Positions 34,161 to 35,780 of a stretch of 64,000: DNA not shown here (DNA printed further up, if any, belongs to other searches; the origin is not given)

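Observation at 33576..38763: Orphan KAS-II-type ketosynthase + GGR-type flavoprotein + two ICMT-type membrane methyltransferases + PIG-V-like GT-C: candidate undescribed membrane-lipid pathway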

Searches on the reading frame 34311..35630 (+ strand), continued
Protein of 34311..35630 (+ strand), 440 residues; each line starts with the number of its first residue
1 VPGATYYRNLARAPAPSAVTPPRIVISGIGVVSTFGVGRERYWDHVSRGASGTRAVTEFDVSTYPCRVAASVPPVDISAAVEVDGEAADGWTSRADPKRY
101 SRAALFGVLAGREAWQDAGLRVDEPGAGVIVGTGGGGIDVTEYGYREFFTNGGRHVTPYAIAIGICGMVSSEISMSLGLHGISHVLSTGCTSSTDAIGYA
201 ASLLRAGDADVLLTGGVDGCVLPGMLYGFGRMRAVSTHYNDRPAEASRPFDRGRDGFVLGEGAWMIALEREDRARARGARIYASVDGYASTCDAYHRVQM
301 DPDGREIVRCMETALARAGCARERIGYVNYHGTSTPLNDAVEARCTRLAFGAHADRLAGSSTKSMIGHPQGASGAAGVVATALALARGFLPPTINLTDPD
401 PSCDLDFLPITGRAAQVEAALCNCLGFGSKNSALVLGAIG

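Call 46: search_protein_families(library=ncbifam, proteins=[L083:11301-12008:+, L083:11995-13197:+], max_evalue=0.001)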
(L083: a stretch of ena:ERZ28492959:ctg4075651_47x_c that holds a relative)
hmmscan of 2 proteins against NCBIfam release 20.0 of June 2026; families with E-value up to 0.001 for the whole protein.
L083:11301-12008:+ (236 aa): 22 families
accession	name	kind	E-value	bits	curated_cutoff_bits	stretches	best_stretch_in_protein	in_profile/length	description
NF004851.0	PRK06202.1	equivalog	3.2e-39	134.7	243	1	6-232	8-228/237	hypothetical protein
NF045667.1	MTase_DVU1556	equivalog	1.8e-08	34.1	155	1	62-168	25-123/213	DVU_1556 family methyltransferase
TIGR02081.1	metW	equivalog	2e-08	34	189.5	1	61-164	15-108/194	methionine biosynthesis protein MetW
NF045825.1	FAmtase_mtf2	equivalog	1e-07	31.5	400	1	51-160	50-152/248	fatty-acid O-methyltransferase Mtf2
NF001243.0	PRK00216.1-4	equivalog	1.1e-07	31.4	235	1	62-166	50-151/237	demethylmenaquinone methyltransferase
TIGR01934.1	MenG_MenH_UbiE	subfamily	5e-07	29.2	158.35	1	53-170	35-147/223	ubiquinone/menaquinone biosynthesis methyltransferase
TIGR02752.1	MenG_heptapren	equivalog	5.4e-07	29.4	419.85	1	62-161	48-144/231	demethylmenaquinone methyltransferase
NF001244.0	PRK00216.1-5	equivalog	6.1e-07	29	216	1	52-170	43-159/236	bifunctional demethylmenaquinone methyltransferase/2-methoxy-6-polyprenyl-1,4-benzoquinol methylase UbiE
NF004452.0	PRK05785.1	equivalog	1.8e-06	27.6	207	1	54-166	46-145/228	hypothetical protein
NF001240.0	PRK00216.1-1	equivalog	2.3e-06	26.9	378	1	59-169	63-173/251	bifunctional demethylmenaquinone methyltransferase/2-methoxy-6-polyprenyl-1,4-benzoquinol methylase UbiE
NF045823.1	PthPhpthDimycoMt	equivalog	4.3e-06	26.1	300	1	52-159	59-159/256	phthiotriol/phenolphthiotriol dimycocerosates methyltransferase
NF001241.0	PRK00216.1-2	equivalog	4.4e-06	26.5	327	1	63-168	55-151/231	demethylmenaquinone methyltransferase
NF043040.1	corrin_prot_MT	hypoth_equivalog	9.1e-06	25.3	180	1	40-160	25-141/216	corrinoid protein-associated methyltransferase CpaM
NF052510.1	methyltran_MpqE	exception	1.1e-05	25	335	1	43-163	32-150/234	methyl-plastoquinone biosynthesis methyltransferase MpqE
NF041255.1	mycofact_MftM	equivalog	1.4e-05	24.6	200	1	59-164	139-239/289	mycofactocin oligosaccharide methyltransferase MftM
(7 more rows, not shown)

L083:11995-13197:+ (401 aa): 70 families (the best 25 are shown)
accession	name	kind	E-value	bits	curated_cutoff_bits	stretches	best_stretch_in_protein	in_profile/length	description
TIGR02032.1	GG-red-SF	subfamily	1.2e-37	130.2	158.8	1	9-320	1-297/297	geranylgeranyl reductase family protein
NF049967.1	QhpG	equivalog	1.2e-29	103.5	240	1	11-339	1-307/423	flavin-dependent monooxygenase QhpG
NF041080.1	DGGGPL_reductase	equivalog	1.4e-24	86.8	580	1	8-177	1-165/447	digeranylgeranylglycerophospholipid reductase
NF038174.1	maturase_GoxB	equivalog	8.3e-20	71.1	400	1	10-197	2-180/358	glycine oxidase maturase GoxB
NF045655.1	MkRedMenJ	equivalog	1e-19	70.8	700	1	7-362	3-355/406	menaquinone reductase MenJ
NF038171.1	maturase_LodB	equivalog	1.3e-17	64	400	1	10-347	1-338/361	lysine-epsilon-oxidase maturase LodB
NF033113.0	halo_ClmS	equivalog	5.6e-17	61.4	900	1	10-176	4-174/570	chloramphenicol-biosynthetic FADH2-dependent halogenase CmlS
TIGR02023.1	BchP-ChlP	subfamily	1.1e-16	60.8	343.3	2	9-130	1-113/388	geranylgeranyl diphosphate reductase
NF005313.0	PRK06847.1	subfamily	1.8e-15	56.8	372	1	10-142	6-140/375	hypothetical protein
NF041385.1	Dggglyphlred_Halo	equivalog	9.6e-15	54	700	1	6-181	2-164/405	digeranylgeranylglycerophospholipid reductase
NF041160.1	DGGPL_Thplmales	equivalog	2.1e-13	50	780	2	7-176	2-168/396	digeranylgeranylglycerophospholipid reductase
NF004834.1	PRK06185.1-3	subfamily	1.4e-12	47.1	500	1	8-342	7-340/420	FAD-dependent oxidoreductase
TIGR02028.1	ChlP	equivalog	5.7e-11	41.8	505.3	1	11-130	3-114/398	geranylgeranyl reductase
TIGR01988.1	Ubi-OHases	subfamily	7.5e-10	38.2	224.65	1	10-342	1-334/387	ubiquinone biosynthesis hydroxylase, UbiH/UbiF/VisC/COQ6 family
NF004832.0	PRK06184.1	subfamily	1.2e-09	37.5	476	1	6-174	4-176/506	hypothetical protein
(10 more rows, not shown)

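Call 69: search_protein_families(library=pfam, proteins=[L093:2-1297:+, L096:4150-4482:+, L083:11301-12008:+], max_evalue=0.001)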
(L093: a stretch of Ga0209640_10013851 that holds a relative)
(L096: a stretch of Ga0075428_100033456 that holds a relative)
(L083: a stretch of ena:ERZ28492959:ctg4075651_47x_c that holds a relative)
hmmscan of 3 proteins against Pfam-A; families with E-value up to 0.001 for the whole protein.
L093:2-1297:+ (431 aa): 1 family
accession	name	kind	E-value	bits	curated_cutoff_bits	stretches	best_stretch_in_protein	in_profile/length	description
PF09594.16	GT87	-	0.00073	19.8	25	1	99-345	2-237/237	Glycosyltransferase family 87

L096:4150-4482:+ (111 aa): 2 families
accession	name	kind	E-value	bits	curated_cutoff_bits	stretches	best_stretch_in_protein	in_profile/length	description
PF04140.19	ICMT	-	8.7e-21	74.6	24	1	22-111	2-93/95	Isoprenylcysteine carboxyl methyltransferase (ICMT) family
PF04191.18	PEMT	-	8.9e-09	36.2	25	1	22-109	7-96/105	Phospholipid methyltransferase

L083:11301-12008:+ (236 aa): 7 families
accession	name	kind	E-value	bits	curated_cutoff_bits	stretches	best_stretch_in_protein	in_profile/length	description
PF13649.12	Methyltransf_25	-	3.3e-14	53.8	27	1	63-159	1-94/97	Methyltransferase domain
PF08241.18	Methyltransf_11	-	8.1e-14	52.5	21.2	1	64-160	1-89/95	Methyltransferase domain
PF13847.12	Methyltransf_31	-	4.9e-09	36.5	27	1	62-169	6-113/145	Methyltransferase domain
PF08242.18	Methyltransf_12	-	7.8e-08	33.4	30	1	64-159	1-93/98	Methyltransferase domain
PF13489.12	Methyltransf_23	-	1.6e-06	28.4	27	1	57-219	20-162/164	Methyltransferase domain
PF01209.24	Ubie_methyltran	-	5.1e-06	26.4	20.1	1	50-166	38-153/233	ubiE/COQ5 methyltransferase family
PF07021.18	MetW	-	1.1e-05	25.7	21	1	62-164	16-108/193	Methionine biosynthesis protein MetW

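Call 77: search_dna_similar(query=L083:11301-12008:+, collection=plasmids, mode=protein, max_evalue=0.000001, max_rows=20)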
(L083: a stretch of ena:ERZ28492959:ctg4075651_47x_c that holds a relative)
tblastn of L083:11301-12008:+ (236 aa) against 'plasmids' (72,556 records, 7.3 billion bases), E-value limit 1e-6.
Records with a match: 33; places in all: 33; records where one place covers at least 80% of the query: 25.
Best place of each record, by identity: <60% 33.
By first word of the organism name: Sphingobium 13; Deinococcus 6; Novosphingobium 4; Falsirhodobacter 1; Roseomonas 1; Paracoccus 1; Microvirga 1; Psychrobacter 1; Paludisphaera 1; Paenibacillus 1; and 3 more.
By predicted mobility (MOB-suite, as given by PLSDB): non-mobilizable 29; mobilizable 3; conjugative 1.
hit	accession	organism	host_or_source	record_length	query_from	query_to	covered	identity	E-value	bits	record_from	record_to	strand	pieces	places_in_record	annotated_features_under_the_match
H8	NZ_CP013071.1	Sphingobium indicum B90A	sugarcane rhizosphere soil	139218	8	231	95%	37.2%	6e-28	118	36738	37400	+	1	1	methyltransferase domain-containing protein | FAD-dependent monooxygenase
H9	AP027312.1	Sphingobium sp. TomMM7A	-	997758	4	232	97%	35.9%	1e-27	117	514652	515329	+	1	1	hypothetical protein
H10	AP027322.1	Sphingobium sp. TomTYG43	-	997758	4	232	97%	35.9%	1e-27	117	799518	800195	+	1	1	hypothetical protein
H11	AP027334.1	Sphingobium sp. TomTYG71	-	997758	4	232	97%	35.9%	1e-27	117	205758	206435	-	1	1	hypothetical protein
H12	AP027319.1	Sphingobium sp. TomTYG42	-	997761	4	232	97%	35.9%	1e-27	117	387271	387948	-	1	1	hypothetical protein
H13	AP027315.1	Sphingobium sp. TomMM15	-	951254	4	231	97%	36.1%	4e-28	118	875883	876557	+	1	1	hypothetical protein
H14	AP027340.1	Sphingobium sp. TomTYG73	-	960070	4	231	97%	36.1%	1e-27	117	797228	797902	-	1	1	hypothetical protein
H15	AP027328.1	Sphingobium sp. TomTYG64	-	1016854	4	232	97%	35.5%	2e-27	116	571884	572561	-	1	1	hypothetical protein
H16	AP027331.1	Sphingobium sp. TomTYG65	-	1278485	4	231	97%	35.7%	6e-32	129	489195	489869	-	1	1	hypothetical protein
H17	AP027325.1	Sphingobium sp. TomTYG46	-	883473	4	231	97%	35.7%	2e-27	117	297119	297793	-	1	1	hypothetical protein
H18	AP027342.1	Sphingobium sp. TomTYG74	-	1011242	4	231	97%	35.7%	5e-27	115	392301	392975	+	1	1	hypothetical protein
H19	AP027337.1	Sphingobium sp. TomTYG72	-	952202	4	232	97%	35.1%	1e-25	111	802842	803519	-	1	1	hypothetical protein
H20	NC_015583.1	Novosphingobium sp. PP1Y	-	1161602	8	229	94%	35.9%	3e-31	127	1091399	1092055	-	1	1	none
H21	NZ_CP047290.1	Falsirhodobacter algicola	Grateloupia sp.,single cell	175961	5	235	98%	34.2%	4e-23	104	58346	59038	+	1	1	methyltransferase domain-containing protein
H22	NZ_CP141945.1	Novosphingobium sp. RL4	Rheum palmatum L.,Single ...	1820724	13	232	93%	35.8%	3e-31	128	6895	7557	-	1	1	none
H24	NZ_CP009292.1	Novosphingobium pentaromativorans US6-1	mud sediment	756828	8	235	97%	33.5%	1e-29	123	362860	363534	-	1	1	methyltransferase domain-containing protein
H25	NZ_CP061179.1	Roseomonas haemaphysalidis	tick,pure culture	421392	5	232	97%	33.5%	4e-22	101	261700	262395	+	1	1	methyltransferase domain-containing protein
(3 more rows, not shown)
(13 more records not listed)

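Call 78: search_dna_similar(query=L083:11995-13197:+, collection=plasmids, mode=protein, max_evalue=1e-8, max_rows=20)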
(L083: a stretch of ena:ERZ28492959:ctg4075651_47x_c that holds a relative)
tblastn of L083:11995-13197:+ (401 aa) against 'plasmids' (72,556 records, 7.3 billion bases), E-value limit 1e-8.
Records with a match: 47; places in all: 49; records where one place covers at least 80% of the query: 17.
Best place of each record, by identity: <60% 47.
By first word of the organism name: Streptomyces 13; Burkholderia 5; Novosphingobium 4; Caballeronia 4; Bacillus 3; Hymenobacter 2; Sphingobium 2; Roseomonas 2; Methylobacterium 1; Mesorhizobium 1; and 10 more.
By predicted mobility (MOB-suite, as given by PLSDB): non-mobilizable 35; mobilizable 9; conjugative 3.
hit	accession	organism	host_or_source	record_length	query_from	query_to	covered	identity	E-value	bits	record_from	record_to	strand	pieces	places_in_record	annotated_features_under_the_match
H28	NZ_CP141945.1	Novosphingobium sp. RL4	Rheum palmatum L.,Single ...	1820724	34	385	88%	28.2%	8e-16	87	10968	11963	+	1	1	none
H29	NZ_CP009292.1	Novosphingobium pentaromativorans US6-1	mud sediment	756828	34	385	88%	27.6%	3e-18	95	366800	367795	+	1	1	FAD-dependent monooxygenase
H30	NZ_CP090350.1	Methylobacterium oryzae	single cell,soil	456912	33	385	88%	27.5%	2e-11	73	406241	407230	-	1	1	FAD-dependent monooxygenase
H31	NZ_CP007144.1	Hymenobacter swuensis DY53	-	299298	33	379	87%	27.8%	2e-11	74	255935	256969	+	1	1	FAD-dependent oxidoreductase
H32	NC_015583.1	Novosphingobium sp. PP1Y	-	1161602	34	369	84%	28.6%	2e-22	107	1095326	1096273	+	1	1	none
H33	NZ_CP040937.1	Hymenobacter sp. DG01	cell culture,water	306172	33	379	87%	27.6%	2e-13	80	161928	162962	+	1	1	FAD-dependent oxidoreductase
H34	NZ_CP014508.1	Burkholderia sp. PAMC 28687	Usnea,single cell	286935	34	365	83%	28.0%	4e-17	91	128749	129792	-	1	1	NAD(P)/FAD-dependent oxidoreductase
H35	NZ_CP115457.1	Sphingobium yanoikuyae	cell culture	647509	34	385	88%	25.8%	9e-13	78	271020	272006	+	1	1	NAD(P)-binding protein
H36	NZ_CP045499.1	Mesorhizobium sp. INR15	pure culture,nutrient broth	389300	34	364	83%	27.5%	1e-17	93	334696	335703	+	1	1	FAD-dependent monooxygenase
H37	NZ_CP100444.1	Streptomyces rimosus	pure culture,OTC cluster deletion ...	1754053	33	348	79%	27.9%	7e-14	81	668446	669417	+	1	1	record has no annotation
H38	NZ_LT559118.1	Nonomuraea gerenzanensis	-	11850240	34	339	76%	28.7%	4e-18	94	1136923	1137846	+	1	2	none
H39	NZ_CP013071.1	Sphingobium indicum B90A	sugarcane rhizosphere soil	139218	33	360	82%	26.2%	1e-14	84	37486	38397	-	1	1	FAD-dependent monooxygenase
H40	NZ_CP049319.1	Caballeronia sp. SBC2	whole organism,soil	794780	34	364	83%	25.7%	1e-13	80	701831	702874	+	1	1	FAD-dependent oxidoreductase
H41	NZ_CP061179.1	Roseomonas haemaphysalidis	tick,pure culture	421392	34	321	72%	29.5%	7e-15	84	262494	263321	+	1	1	FAD-dependent monooxygenase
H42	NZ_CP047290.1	Falsirhodobacter algicola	Grateloupia sp.,single cell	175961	34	321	72%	28.7%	3e-12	76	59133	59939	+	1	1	FAD-dependent monooxygenase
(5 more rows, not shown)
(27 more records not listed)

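Call 79: get_annotated_region(hit=H25, flank=5000)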
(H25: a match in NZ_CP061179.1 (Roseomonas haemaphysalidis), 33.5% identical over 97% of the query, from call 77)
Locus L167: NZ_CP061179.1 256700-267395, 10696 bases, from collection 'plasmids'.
description: Roseomonas haemaphysalidis strain 546 plasmid p546-2
organism: Roseomonas haemaphysalidis (NCBI taxid 2768162)
taxonomy: Bacteria; Pseudomonadota; Alphaproteobacteria; Rhodospirillales; Acetobacteraceae; Roseomonas; Roseomonas haemaphysalidis
host: -; source: tick,pure culture; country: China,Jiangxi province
typing (MOB-suite, as given by PLSDB): non-mobilizable
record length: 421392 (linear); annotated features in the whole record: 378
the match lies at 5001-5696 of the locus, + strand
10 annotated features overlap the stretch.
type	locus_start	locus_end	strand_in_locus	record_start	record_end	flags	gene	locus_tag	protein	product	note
CDS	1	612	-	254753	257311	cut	-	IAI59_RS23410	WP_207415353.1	carbohydrate-binding domain-containing protein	-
CDS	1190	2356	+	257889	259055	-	-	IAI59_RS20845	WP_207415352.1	aminotransferase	GO:0009058 - biosynthetic process [Evidence IEA]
CDS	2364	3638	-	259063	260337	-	-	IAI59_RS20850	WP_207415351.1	hypothetical protein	-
CDS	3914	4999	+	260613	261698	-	-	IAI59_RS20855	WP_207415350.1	type III polyketide synthase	-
CDS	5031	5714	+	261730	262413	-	-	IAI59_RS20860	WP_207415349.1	methyltransferase domain-containing protein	-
CDS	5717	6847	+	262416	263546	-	-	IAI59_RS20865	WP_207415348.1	FAD-dependent monooxygenase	-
CDS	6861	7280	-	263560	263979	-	-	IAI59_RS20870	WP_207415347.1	hypothetical protein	-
CDS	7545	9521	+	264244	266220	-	-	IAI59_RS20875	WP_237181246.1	HAD-IIB family hydrolase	GO:0008152 - metabolic process [Evidence IEA]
CDS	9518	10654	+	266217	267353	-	-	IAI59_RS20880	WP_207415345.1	hypothetical protein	-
CDS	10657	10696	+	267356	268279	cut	-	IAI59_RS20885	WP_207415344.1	galactosyltransferase-related protein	-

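Call 80: get_annotated_region(hit=H24, flank=7000)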
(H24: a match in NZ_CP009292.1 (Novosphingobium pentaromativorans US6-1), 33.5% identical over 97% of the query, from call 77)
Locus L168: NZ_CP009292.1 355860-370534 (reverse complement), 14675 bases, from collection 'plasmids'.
description: Novosphingobium pentaromativorans US6-1 plasmid pLA3, complete sequence
organism: Novosphingobium pentaromativorans US6-1 (NCBI taxid 1088721)
taxonomy: Bacteria; Pseudomonadota; Alphaproteobacteria; Sphingomonadales; Sphingomonadaceae; Novosphingobium; Novosphingobium pentaromativorans; Novosphingobium pentaromativorans US6-1
host: -; source: mud sediment; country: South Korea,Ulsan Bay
typing (MOB-suite, as given by PLSDB): non-mobilizable
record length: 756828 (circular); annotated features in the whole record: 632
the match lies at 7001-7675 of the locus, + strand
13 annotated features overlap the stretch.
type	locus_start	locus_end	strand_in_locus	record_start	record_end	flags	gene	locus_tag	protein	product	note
CDS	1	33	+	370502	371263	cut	-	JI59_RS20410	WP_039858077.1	SDR family NAD(P)-dependent oxidoreductase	-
CDS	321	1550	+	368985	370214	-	-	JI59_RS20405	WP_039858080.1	MFS transporter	GO:0055085 - transmembrane transport [Evidence IEA]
CDS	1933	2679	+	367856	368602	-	-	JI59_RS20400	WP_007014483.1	hypothetical protein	-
CDS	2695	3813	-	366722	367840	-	-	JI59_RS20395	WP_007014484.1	FAD-dependent monooxygenase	-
CDS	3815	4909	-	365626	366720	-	-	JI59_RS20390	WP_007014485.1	type III polyketide synthase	-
CDS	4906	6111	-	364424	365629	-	-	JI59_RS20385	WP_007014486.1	beta-ketoacyl-[acyl-carrier-protein] synthase family protein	GO:0006633 - fatty acid biosynthetic process [Evidence IEA]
CDS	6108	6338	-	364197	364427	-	-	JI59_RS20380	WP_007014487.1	phosphopantetheine-binding protein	-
CDS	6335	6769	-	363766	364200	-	-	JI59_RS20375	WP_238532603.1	DUF2147 domain-containing protein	-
CDS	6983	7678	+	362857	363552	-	-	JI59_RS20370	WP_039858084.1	methyltransferase domain-containing protein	-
CDS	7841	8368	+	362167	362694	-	-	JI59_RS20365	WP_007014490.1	RNA polymerase sigma factor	GO:0006352 - DNA-templated transcription initiation [Evidence IEA]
CDS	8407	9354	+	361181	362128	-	-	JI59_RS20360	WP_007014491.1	FecR domain-containing protein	-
CDS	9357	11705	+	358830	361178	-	-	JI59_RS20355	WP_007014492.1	TonB-dependent receptor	-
CDS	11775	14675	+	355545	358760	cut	-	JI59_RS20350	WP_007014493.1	autotransporter outer membrane beta-barrel domain-containing protein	-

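Call 82: get_annotated_region(hit=H31, flank=4000)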
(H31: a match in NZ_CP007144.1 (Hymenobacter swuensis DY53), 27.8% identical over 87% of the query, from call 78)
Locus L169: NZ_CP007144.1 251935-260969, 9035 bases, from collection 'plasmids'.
description: Hymenobacter swuensis DY53 plasmid pHsw1, complete sequence
organism: Hymenobacter swuensis DY53 (NCBI taxid 1227739)
taxonomy: Bacteria; Bacteroidota; Cytophagia; Cytophagales; Hymenobacteraceae; Hymenobacter; Hymenobacter swuensis; Hymenobacter swuensis DY53
host: -; source: -; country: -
typing (MOB-suite, as given by PLSDB): mobilizable; replicon rep_cluster_1754; relaxase MOBB
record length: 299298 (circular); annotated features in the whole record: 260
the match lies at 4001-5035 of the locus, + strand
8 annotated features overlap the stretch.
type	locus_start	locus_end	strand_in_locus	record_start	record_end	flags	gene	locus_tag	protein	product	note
CDS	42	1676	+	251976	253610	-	-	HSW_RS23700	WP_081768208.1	L-tyrosine/L-tryptophan isonitrile synthase family protein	-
CDS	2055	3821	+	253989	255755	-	-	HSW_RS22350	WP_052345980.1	TauD/TfdA family dioxygenase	-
CDS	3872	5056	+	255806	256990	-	-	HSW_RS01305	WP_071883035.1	FAD-dependent oxidoreductase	-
CDS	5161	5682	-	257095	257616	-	-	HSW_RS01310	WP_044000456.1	hypothetical protein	-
CDS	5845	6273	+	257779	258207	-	-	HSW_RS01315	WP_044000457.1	hypothetical protein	-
CDS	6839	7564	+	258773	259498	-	-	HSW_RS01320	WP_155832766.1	hypothetical protein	-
CDS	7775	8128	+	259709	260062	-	-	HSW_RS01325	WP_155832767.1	hypothetical protein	-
CDS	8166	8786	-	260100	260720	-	-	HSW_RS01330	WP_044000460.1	hypothetical protein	-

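Call 83: get_annotated_region(hit=H34, flank=4000)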
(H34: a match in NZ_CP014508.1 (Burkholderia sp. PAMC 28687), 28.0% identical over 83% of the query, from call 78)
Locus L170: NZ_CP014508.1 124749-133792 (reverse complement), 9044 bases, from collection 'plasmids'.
description: Burkholderia sp. PAMC 28687 plasmid 1, complete sequence
organism: Burkholderia sp. PAMC 28687 (NCBI taxid 1795874)
taxonomy: Bacteria; Pseudomonadota; Betaproteobacteria; Burkholderiales; Burkholderiaceae; Burkholderia; Burkholderia sp. PAMC 28687
host: -; source: Usnea,single cell; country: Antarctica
typing (MOB-suite, as given by PLSDB): non-mobilizable
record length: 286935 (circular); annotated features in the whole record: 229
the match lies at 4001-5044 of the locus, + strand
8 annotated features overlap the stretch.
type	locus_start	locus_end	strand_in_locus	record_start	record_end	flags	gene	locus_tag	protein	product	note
CDS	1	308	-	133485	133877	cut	-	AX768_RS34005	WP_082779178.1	PXPV repeat protein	-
CDS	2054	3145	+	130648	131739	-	-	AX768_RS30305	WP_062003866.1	3-oxoacyl-[acyl-carrier-protein] synthase III C-terminal domain-containing protein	-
CDS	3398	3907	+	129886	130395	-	-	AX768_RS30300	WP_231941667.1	hypothetical protein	-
CDS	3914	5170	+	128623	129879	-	-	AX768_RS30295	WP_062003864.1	NAD(P)/FAD-dependent oxidoreductase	-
CDS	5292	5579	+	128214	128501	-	-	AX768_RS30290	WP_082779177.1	acyl carrier protein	GO:0006633 - fatty acid biosynthetic process [Evidence IEA]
CDS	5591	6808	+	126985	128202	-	-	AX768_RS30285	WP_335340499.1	beta-ketoacyl-[acyl-carrier-protein] synthase family protein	GO:0006633 - fatty acid biosynthetic process [Evidence IEA]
CDS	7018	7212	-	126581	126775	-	-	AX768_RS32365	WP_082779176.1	DUF1289 domain-containing protein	-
CDS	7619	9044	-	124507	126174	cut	-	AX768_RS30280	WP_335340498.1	DUF6880 family protein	-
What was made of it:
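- Two proteobacterial T3PKS clusters carry an ACP plus a FabF-like KS in addition to the PKS (calls 80, 83).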
